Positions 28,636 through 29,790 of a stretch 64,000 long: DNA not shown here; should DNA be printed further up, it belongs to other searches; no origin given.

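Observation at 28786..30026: Orphan GHKL-ATPase plus STAS-like (DUF4325-like) two-gene module inside the repeat-bounded cassette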

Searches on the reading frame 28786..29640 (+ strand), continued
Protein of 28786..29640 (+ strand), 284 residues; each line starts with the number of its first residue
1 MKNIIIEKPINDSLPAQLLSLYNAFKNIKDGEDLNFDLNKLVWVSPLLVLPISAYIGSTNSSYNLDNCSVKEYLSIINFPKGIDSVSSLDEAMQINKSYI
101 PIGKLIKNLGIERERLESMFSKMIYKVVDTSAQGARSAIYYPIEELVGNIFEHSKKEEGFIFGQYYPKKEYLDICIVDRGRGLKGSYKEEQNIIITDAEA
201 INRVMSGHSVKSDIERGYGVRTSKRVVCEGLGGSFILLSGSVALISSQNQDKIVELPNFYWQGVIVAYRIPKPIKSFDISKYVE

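Call 49: list_cluster_members(proteins=[P0200, P0202, P0204, P0213, P0220, P0242, P0258, P0279, P0290, P0311])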
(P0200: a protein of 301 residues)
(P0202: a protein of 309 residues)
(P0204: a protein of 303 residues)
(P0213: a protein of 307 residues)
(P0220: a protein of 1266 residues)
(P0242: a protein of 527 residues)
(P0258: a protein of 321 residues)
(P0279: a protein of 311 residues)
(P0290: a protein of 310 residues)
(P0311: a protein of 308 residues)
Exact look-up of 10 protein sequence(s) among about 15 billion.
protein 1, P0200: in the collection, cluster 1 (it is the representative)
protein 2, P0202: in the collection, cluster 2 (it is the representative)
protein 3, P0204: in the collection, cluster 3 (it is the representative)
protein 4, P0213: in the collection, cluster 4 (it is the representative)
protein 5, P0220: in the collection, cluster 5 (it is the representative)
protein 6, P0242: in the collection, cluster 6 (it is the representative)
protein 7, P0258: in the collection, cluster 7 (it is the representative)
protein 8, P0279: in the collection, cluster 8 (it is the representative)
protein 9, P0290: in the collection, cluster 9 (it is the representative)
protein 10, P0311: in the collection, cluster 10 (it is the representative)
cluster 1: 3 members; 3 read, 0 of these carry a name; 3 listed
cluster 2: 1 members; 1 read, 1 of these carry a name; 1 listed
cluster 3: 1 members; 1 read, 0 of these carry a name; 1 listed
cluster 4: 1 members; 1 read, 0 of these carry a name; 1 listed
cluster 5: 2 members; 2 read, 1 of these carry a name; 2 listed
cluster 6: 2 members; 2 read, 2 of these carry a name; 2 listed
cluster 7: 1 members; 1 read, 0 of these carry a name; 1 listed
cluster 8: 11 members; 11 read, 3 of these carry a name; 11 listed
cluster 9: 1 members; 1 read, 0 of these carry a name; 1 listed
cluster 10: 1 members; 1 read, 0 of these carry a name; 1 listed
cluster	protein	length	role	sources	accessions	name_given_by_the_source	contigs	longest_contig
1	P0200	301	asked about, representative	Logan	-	-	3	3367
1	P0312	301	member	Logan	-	-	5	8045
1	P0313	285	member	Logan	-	-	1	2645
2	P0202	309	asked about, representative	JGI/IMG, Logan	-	hypothetical protein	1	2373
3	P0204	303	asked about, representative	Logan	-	-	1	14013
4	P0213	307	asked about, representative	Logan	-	-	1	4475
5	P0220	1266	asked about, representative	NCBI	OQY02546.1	MAG: hypothetical protein B6I20_06765, partial [Bacteroidetes bacterium 4572_117]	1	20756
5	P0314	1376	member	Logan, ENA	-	-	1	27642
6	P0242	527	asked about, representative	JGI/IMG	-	anti-sigma regulatory factor (Ser/Thr protein kinase)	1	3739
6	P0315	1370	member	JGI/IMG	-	superfamily II DNA helicase RecQ/anti-sigma regulatory factor (Ser/Thr protein kinase)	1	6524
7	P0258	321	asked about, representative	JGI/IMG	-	-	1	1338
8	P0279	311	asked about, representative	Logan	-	-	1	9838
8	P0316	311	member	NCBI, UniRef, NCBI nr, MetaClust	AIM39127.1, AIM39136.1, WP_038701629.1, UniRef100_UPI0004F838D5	hypothetical protein KO02_22470 [Sphingobacterium sp. ML3W] | hypothetical protein n=1 Tax=Sphingobacterium sp. ML3W TaxID=1538644 RepID=UPI0004F838D5 | hypothetical protein [Sphingobacterium sp. ML3W]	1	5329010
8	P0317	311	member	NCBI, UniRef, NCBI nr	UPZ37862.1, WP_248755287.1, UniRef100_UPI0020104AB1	hypothetical protein MUB18_06075 [Sphingobacterium sp. PCS056] | hypothetical protein n=1 Tax=Sphingobacterium sp. PCS056 TaxID=2931400 RepID=UPI0020104AB1 | hypothetical protein [Sphingobacterium sp. PCS056]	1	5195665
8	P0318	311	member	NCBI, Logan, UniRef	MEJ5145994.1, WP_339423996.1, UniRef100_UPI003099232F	hypothetical protein [Sphingobacterium sp. MYb388] | hypothetical protein n=1 Tax=Sphingobacterium sp. MYb388 TaxID=2745437 RepID=UPI003099232F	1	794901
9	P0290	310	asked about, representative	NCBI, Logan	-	-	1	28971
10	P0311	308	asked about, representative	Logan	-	-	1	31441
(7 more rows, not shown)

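Call 50: find_homologous_proteins(query=P0316, max_evalue=0.001)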
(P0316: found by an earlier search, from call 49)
Query P0316 (311 aa): 72 proteins with E <= 0.001 among 1813 candidates.
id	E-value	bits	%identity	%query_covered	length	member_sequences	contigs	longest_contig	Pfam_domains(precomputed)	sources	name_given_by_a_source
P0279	5.3e-191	651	94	100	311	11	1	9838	-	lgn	-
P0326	2.8e-156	537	75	100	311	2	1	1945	-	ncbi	-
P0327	3.2e-95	337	50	100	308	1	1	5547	-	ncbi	-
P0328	6.2e-86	306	51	95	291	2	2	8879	-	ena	-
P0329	3.3e-81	291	91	49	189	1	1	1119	-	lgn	-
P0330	2.3e-79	285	46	100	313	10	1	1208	-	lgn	-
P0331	1.9e-77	279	43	100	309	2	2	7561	-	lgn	-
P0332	2.2e-77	278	45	99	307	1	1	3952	-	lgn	-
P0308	4.2e-76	274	43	100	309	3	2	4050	-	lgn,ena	-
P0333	1.3e-75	273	44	99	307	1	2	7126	-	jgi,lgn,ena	-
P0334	2.0e-75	272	44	100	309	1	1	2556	-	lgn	-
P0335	2.7e-75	271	42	100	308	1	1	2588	-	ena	-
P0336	4.1e-75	271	43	99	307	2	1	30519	-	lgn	-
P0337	7.9e-75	270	44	100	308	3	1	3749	-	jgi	-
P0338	9.6e-75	270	45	98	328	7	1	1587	-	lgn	-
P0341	2.0e-71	259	43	100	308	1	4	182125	-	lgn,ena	-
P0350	7.5e-58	214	39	99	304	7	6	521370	-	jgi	jgi:hypothetical protein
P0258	1.1e-40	158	35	99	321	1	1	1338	PF02518.32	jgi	-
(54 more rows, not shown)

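Call 51: search_dna_similar(query=P0316, collection=plasmids, mode=protein, max_evalue=0.001)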
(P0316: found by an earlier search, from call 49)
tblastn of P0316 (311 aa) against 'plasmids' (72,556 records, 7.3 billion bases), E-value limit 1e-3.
Records with a match: 1; places in all: 1; records where one place covers at least 80% of the query: 1.
Best place of each record, by identity: <60% 1.
By first word of the organism name: Halobaculum 1.
By predicted mobility (MOB-suite, as given by PLSDB): non-mobilizable 1.
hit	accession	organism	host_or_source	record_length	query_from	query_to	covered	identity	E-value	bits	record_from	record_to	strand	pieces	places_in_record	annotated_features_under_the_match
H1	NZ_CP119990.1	Halobaculum marinum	cell culture,sediment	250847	1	309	99%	24.9%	1e-9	67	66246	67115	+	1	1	hypothetical protein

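Call 52: find_encoding_contigs(protein=P0350, flank=6000, max_places=3)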
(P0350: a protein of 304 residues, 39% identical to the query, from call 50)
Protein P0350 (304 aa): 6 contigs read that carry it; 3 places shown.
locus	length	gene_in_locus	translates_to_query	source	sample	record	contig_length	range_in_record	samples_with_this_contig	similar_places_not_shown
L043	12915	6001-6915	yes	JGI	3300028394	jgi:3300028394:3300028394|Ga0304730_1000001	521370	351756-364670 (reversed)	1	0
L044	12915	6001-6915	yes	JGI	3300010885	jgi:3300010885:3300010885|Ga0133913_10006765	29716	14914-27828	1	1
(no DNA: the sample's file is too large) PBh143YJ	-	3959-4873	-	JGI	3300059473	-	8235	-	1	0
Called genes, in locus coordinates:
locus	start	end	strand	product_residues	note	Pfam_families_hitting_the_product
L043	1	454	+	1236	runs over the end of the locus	PF20041:DUF6443 (weak)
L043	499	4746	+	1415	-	PF05593:RHS_repeat (faint)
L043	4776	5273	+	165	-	-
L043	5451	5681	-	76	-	-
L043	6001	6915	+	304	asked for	-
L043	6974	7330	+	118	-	-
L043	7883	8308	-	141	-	-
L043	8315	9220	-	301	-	-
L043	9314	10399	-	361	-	PF00589:Phage_integrase (weak)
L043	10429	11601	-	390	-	PF00482:T2SSF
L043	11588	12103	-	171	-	PF07963:N_methyl (weak)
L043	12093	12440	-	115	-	-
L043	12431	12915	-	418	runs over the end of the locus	-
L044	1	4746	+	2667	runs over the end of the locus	PF20041:DUF6443 (weak)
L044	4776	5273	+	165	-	-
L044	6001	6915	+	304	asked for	-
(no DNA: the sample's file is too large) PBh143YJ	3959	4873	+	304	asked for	-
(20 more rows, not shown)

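Call 53: find_encoding_contigs(protein=P0341, flank=6000, max_places=3)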
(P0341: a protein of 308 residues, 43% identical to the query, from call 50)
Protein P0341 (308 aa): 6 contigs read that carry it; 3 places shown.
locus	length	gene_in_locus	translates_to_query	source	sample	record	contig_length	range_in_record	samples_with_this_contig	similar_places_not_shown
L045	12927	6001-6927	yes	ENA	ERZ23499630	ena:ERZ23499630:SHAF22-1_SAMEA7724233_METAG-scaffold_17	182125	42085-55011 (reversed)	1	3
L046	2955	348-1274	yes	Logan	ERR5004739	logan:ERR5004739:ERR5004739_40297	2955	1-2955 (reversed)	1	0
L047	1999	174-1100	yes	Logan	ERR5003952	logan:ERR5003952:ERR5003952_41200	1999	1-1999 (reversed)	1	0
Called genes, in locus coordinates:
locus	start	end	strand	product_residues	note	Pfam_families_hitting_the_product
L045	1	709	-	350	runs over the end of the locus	PF01073:3Beta_HSD, PF01370:Epimerase, PF02719:Polysacc_synt_2, PF04321:RmlD_sub_bind, PF07993:NAD_binding_4, PF16363:GDP_Man_Dehyd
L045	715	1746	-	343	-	PF00106:adh_short, PF01073:3Beta_HSD, PF01370:Epimerase, PF02719:Polysacc_synt_2 (weak), PF04321:RmlD_sub_bind (weak), PF07993:NAD_binding_4 (faint), PF08659:KR, PF16363:GDP_Man_Dehyd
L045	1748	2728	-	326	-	PF01073:3Beta_HSD (weak), PF01370:Epimerase, PF04321:RmlD_sub_bind, PF16363:GDP_Man_Dehyd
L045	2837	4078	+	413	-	PF04413:Glycos_transf_N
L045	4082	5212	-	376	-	PF04055:Radical_SAM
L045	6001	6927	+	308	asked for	-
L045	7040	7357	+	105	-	-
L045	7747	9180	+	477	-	PF00890:FAD_binding_2 (weak), PF01266:DAO (weak), PF01593:Amino_oxidase, PF01946:Thi4 (weak), PF12831:FAD_oxidored (weak), PF13450:NAD_binding_8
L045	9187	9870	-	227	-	-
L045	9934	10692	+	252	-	PF12787:EcsC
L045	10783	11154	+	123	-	PF03965:Penicillinase_R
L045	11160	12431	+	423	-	PF05569:Peptidase_M56, PF03544:TonB_C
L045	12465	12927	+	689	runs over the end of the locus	PF04551:GcpE, PF26540:GcpE_C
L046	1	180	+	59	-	?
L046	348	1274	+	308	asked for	-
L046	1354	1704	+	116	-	-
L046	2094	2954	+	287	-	?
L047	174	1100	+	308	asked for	-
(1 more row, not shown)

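Call 54: get_annotated_region(hit=H1, flank=6000)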
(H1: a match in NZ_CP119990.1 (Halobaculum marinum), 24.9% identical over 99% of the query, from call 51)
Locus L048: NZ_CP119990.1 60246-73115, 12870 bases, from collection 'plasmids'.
description: Halobaculum sp. DT55 plasmid unnamed1, complete sequence
organism: Halobaculum marinum (NCBI taxid 3031996)
taxonomy: Archaea; Euryarchaeota; Halobacteria; Halobacteriales; Haloferacaceae; Halobaculum; Halobaculum marinum
host: -; source: cell culture,sediment; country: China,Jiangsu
typing (MOB-suite, as given by PLSDB): non-mobilizable
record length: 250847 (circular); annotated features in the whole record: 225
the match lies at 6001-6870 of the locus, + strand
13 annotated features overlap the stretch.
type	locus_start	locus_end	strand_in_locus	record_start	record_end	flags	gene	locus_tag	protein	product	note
CDS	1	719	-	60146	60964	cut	-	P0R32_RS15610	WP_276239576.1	hypothetical protein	-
CDS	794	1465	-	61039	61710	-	-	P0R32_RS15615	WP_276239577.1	hypothetical protein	-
CDS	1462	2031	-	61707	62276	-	-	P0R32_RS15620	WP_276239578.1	hypothetical protein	-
CDS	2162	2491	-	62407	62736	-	-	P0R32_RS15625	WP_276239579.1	hypothetical protein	-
CDS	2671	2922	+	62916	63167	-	-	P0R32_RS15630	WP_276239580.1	winged-helix domain-containing protein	-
CDS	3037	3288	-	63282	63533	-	-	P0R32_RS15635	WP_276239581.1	hypothetical protein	-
CDS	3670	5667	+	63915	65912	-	-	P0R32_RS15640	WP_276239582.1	hypothetical protein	-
CDS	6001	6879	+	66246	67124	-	-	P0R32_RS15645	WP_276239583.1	hypothetical protein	-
CDS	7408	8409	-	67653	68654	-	-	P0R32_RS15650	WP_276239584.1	AAA family ATPase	-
CDS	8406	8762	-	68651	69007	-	-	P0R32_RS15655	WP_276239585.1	hypothetical protein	-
CDS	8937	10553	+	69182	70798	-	-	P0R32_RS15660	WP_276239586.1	hypothetical protein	-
CDS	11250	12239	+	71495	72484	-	-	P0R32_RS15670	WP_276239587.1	MBL fold metallo-hydrolase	-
CDS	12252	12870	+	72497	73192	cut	-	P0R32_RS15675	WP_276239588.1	hypothetical protein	-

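Call 55: search_protein_families(library=pfam, proteins=[L043:6974-7327:+, L045:7040-7354:+, L046:1354-1701:+, L043:6001-6912:+, L045:6001-6924:+, L042:1601-2611:+, L042:2636-2944:+, L048:6001-6876:+, P0315, P0314], max_evalue=0.1)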
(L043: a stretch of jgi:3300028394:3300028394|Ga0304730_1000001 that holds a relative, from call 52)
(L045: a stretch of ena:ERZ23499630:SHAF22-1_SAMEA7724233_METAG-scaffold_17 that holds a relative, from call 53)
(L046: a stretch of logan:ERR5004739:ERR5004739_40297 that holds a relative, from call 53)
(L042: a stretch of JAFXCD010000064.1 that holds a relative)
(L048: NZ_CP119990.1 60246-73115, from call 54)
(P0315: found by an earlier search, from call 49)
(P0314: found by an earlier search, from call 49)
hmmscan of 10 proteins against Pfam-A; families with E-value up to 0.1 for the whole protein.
L043:6974-7327:+ (118 aa): 3 families
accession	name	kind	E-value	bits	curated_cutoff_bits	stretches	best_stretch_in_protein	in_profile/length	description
PF01740.26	STAS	-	0.00013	22.1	22.6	1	33-86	38-91/106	STAS domain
PF14213.11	DUF4325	-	0.0017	18.5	23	1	34-79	16-63/64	STAS-like domain of unknown function (DUF4325)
PF00938.23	Lipoprotein_3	-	0.0087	16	22.7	1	30-99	150-222/236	Lipoprotein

L045:7040-7354:+ (105 aa): 1 family
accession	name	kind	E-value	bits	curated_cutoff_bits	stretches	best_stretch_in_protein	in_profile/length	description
PF14213.11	DUF4325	-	0.00015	21.9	23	1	11-65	2-62/64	STAS-like domain of unknown function (DUF4325)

L046:1354-1701:+ (116 aa): 2 families
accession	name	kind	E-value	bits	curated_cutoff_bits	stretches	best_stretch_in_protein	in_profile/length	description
PF14213.11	DUF4325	-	0.00019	21.5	23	1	22-76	2-62/64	STAS-like domain of unknown function (DUF4325)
PF03328.21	HpcH_HpaI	-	0.099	12.4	25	0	4-46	81-124/221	HpcH/HpaI aldolase/citrate lyase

L043:6001-6912:+ (304 aa): 2 families
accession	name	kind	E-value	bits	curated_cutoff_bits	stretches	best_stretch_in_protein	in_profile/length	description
PF02518.31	HATPase_c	-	0.00016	22.5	26.4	1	154-256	5-94/111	Histidine kinase-, DNA gyrase B-, and HSP90-like ATPase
PF13581.12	HATPase_c_2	-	0.0081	16.6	27.4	1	128-237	7-101/127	Histidine kinase-like ATPase domain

L045:6001-6924:+ (308 aa): 1 family
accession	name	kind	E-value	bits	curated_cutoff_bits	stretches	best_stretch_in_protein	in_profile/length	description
PF13581.12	HATPase_c_2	-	0.0028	18.1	27.4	1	138-201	14-78/127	Histidine kinase-like ATPase domain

L042:1601-2611:+ (337 aa): 1 family
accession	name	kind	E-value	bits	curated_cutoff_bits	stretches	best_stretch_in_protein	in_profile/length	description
PF02518.31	HATPase_c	-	0.00016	22.5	26.4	1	150-264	6-95/111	Histidine kinase-, DNA gyrase B-, and HSP90-like ATPase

L042:2636-2944:+ (103 aa): 1 family
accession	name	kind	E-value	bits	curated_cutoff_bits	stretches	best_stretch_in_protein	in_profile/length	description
PF01381.28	HTH_3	-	2.7e-05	24.6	23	1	39-68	26-55/55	Helix-turn-helix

L048:6001-6876:+ (292 aa): 2 families
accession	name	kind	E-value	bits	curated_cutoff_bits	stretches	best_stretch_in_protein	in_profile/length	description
PF02518.31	HATPase_c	-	9.9e-06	26.4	26.4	1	147-253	10-103/111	Histidine kinase-, DNA gyrase B-, and HSP90-like ATPase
PF13581.12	HATPase_c_2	-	0.0086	16.5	27.4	1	124-235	11-109/127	Histidine kinase-like ATPase domain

P0315 (1370 aa): 4 families
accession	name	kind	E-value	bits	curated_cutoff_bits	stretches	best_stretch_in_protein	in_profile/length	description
PF00270.35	DEAD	-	2.1e-18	67.1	26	1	334-488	15-160/167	DEAD/DEAH box helicase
PF00271.37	Helicase_C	-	1.5e-17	64.2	23.5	1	551-651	7-108/110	Helicase conserved C-terminal domain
PF04851.21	ResIII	-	7.7e-06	26.4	22.5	1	324-487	20-161/164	Type III restriction enzyme, res subunit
PF02518.31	HATPase_c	-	1.9e-05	25.5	26.4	1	1225-1357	3-108/111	Histidine kinase-, DNA gyrase B-, and HSP90-like ATPase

P0314 (1376 aa): 7 families
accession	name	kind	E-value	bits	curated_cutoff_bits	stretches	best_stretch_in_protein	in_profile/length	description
PF00270.35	DEAD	-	1.3e-21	77.5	26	1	337-493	14-160/167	DEAD/DEAH box helicase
PF00271.37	Helicase_C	-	1.8e-16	60.8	23.5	1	549-654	4-106/110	Helicase conserved C-terminal domain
PF04851.21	ResIII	-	1.2e-09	38.8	22.5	1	311-492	8-161/164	Type III restriction enzyme, res subunit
PF05127.21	NAT10_TcmA_helicase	-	0.021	15.1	22.7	1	342-454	2-101/176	RNA cytidine acetyltransferase NAT10/TcmA, helicase domain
PF02518.31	HATPase_c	-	0.024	15.5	26.4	1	1233-1334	5-93/111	Histidine kinase-, DNA gyrase B-, and HSP90-like ATPase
PF13581.12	HATPase_c_2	-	0.043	14.3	27.4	1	1221-1317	19-102/127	Histidine kinase-like ATPase domain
PF13401.12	AAA_22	-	0.081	13.7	27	0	338-459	6-98/130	AAA domain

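Call 62: search_protein_families(library=padloc, proteins=[P0314, P0315, P0316, L043:6001-6912:+, L043:6974-7327:+, L045:7040-7354:+, L042:1601-2611:+, L042:587-1579:+, L042:3712-4683:+, L048:6001-6876:+], max_evalue=0.01)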
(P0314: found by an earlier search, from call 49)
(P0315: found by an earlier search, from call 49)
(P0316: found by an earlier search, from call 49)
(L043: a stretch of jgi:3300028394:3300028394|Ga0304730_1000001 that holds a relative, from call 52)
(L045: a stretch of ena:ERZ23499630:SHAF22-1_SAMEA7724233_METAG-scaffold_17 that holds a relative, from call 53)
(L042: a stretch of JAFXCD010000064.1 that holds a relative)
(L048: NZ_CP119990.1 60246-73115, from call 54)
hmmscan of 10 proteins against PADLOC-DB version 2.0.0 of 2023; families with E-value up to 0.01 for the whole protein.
P0314 (1376 aa): 25 families
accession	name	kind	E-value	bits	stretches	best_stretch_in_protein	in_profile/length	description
PDLC01089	C3a193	-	1.5e-162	541.2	1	128-1074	97-981/983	poss. alt. Cas3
PDLC02864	DpdF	-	6.2e-63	211.5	1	338-657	38-328/610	DpdF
PDLC02870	DpdF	-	6.8e-49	164.7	1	343-656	34-319/534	DpdF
PDLC02861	DpdF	-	1.8e-46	156.7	1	341-654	47-330/611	DpdF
PDLC03928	PsyrT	-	2.8e-44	149.5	1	338-653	38-331/689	-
PDLC02859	DpdF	-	3.9e-32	109.4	1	338-656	116-414/545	DpdF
PDLC02855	DpdF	-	1.3e-31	107.7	1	338-653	158-465/825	DpdF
PDLC02865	DpdF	-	2.6e-29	99.5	1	339-658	776-1071/1499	DpdF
PDLC02872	DpdF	-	7.8e-28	95.4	2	340-492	178-339/859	DpdF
PDLC02867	DpdF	-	9.7e-22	75.1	1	342-654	159-465/855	DpdF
PDLC02857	DpdF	-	4.4e-21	72.7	1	344-653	203-524/911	DpdF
PDLC02868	DpdF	-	9.7e-21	71.2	1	344-495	360-507/1078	DpdF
PDLC02862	DpdF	-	1.5e-17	60.8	1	340-657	138-453/811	DpdF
PDLC02707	PbeA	-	6.4e-15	52.8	2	546-670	507-631/672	PbeA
PDLC02704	PbeA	-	8.1e-13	45.7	2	547-672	515-647/682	PbeA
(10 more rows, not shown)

P0315 (1370 aa): 24 families
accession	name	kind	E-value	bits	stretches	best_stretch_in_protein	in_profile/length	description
PDLC01089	C3a193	-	3e-153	510.5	1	276-1065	224-982/983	poss. alt. Cas3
PDLC02864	DpdF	-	2.3e-55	186.5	1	335-709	39-380/610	DpdF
PDLC02861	DpdF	-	2.3e-44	149.7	1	338-706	48-381/611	DpdF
PDLC03928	PsyrT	-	4.5e-43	145.5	1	334-670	38-353/689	-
PDLC02870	DpdF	-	2.2e-41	140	1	338-667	33-335/534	DpdF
PDLC02859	DpdF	-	4.9e-32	109.1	1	334-656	116-419/545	DpdF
PDLC02865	DpdF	-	7.8e-32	107.9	1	329-672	771-1090/1499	DpdF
PDLC02855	DpdF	-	2.7e-28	96.7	1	336-715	160-525/825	DpdF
PDLC02867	DpdF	-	6.9e-24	82.2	1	337-704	158-512/855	DpdF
PDLC02862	DpdF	-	8.8e-24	81.4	1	335-652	137-453/811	DpdF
PDLC02868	DpdF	-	1.5e-21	73.9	1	339-500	359-517/1078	DpdF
PDLC02872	DpdF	-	4.4e-19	66.5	1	336-668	178-511/859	DpdF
PDLC02857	DpdF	-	4.8e-17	59.3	1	339-667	202-543/911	DpdF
PDLC02707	PbeA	-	8.8e-12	42.4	1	542-655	508-620/672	PbeA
PDLC02863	DpdF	-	1.4e-09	35.3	1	545-662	38-154/488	DpdF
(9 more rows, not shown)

P0316 (311 aa): 1 family
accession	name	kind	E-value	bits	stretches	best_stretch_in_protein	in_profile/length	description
PDLC02567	DrmA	-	1.6e-07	26.8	1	156-296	136-270/1750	DrmA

L043:6001-6912:+ (304 aa): 1 family
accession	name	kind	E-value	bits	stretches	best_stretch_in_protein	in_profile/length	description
PDLC02567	DrmA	-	4.7e-11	38.5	1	133-263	118-246/1750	DrmA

L043:6974-7327:+ (118 aa): 0 families

L045:7040-7354:+ (105 aa): 0 families

L042:1601-2611:+ (337 aa): 1 family
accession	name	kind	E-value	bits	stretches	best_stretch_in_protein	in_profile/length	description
PDLC02567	DrmA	-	1.1e-05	20.7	1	122-224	113-211/1750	DrmA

L042:587-1579:+ (331 aa): 13 families
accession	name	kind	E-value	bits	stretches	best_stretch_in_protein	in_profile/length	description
PDLC04819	PDC-S02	-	7.7e-140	463.9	1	6-327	1-332/334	-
PDLC04815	PDC-S02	-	5.1e-67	224.6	1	14-326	11-343/346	-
PDLC04806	PDC-S02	-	1.3e-41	140.9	1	19-323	16-322/324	-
PDLC04824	PDC-S02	-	6.8e-16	56.3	1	14-192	12-195/308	-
PDLC04796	PDC-S02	-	3.6e-15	53.8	1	163-307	213-363/390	-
PDLC03448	REase_II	-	6.4e-15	52.3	1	4-158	260-418/857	Type II restriction enzyme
PDLC03657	mREase_IV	-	2.4e-10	38.2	1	165-303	136-293/317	Type IV methyl-directed restriction enzyme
PDLC04816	PDC-S02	-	8.2e-10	36.7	1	19-316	20-291/299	-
PDLC04799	PDC-S02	-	1.1e-09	35.8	1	44-196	47-199/308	-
PDLC00631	ZorD1|ZorD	-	1e-07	28.1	1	176-300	931-1059/1071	"SWI2/SNF2 helicase, Mrr-like nuclease"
PDLC00628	ZorD1|ZorD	-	4.3e-05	19.4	1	158-260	990-1090/1171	"SWI2/SNF2 helicase, Mrr-like nuclease"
PDLC03852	LmuA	-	0.0025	15.9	1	192-285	16-124/336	-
PDLC03663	mREase_IV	-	0.0097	12.6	0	194-305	412-527/544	Type IV methyl-directed restriction enzyme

L042:3712-4683:+ (324 aa): 1 family
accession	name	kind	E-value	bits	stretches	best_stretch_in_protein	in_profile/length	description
PDLC02344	AbiD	-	4.5e-26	90.2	1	2-296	4-258/277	AbiD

L048:6001-6876:+ (292 aa): 0 families
